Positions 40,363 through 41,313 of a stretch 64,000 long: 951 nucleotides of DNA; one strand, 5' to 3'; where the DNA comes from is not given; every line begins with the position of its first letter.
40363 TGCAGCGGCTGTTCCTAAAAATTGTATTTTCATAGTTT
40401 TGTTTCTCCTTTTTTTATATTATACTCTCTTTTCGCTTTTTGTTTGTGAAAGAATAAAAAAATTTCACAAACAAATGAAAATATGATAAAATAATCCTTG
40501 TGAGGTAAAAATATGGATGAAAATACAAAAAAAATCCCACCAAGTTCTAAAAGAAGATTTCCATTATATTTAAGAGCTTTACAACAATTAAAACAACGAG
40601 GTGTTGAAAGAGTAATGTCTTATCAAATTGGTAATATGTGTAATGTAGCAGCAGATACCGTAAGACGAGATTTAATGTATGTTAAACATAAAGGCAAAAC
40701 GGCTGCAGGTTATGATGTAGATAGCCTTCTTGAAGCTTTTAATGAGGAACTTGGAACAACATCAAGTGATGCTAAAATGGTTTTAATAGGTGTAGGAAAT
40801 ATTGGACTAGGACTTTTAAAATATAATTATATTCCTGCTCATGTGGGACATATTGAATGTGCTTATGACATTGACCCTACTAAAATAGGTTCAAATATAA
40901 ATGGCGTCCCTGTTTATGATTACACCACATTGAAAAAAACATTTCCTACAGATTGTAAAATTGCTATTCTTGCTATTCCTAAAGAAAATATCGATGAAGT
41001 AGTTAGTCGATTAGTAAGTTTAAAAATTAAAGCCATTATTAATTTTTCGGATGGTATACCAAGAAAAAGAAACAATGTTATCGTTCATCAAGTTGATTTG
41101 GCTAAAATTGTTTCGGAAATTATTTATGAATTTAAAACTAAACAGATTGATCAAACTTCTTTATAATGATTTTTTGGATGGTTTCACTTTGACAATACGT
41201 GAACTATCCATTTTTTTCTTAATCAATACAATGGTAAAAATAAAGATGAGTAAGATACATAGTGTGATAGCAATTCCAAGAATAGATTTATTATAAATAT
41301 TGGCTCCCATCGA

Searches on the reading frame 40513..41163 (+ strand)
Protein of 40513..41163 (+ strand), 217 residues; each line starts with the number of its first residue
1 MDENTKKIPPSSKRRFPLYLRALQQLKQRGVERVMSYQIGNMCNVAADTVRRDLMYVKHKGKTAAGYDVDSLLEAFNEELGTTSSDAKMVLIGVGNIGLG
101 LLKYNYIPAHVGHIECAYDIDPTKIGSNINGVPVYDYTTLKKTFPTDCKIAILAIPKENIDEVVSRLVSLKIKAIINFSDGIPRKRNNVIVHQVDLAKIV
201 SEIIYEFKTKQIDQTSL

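Call 17: find_encoding_contigs(protein=window:40513-41163:+, flank=10000, max_places=1)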
Protein window:40513-41163:+ (217 aa): 16 contigs read that carry it; 1 place shown.
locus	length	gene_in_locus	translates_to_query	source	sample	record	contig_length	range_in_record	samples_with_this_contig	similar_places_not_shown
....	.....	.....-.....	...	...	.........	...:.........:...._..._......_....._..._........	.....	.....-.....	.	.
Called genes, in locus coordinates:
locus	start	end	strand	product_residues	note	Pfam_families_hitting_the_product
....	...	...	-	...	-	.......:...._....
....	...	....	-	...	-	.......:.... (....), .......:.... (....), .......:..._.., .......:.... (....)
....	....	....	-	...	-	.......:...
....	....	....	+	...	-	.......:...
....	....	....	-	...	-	-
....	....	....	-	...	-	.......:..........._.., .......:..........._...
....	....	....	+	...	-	-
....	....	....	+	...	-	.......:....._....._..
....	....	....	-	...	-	-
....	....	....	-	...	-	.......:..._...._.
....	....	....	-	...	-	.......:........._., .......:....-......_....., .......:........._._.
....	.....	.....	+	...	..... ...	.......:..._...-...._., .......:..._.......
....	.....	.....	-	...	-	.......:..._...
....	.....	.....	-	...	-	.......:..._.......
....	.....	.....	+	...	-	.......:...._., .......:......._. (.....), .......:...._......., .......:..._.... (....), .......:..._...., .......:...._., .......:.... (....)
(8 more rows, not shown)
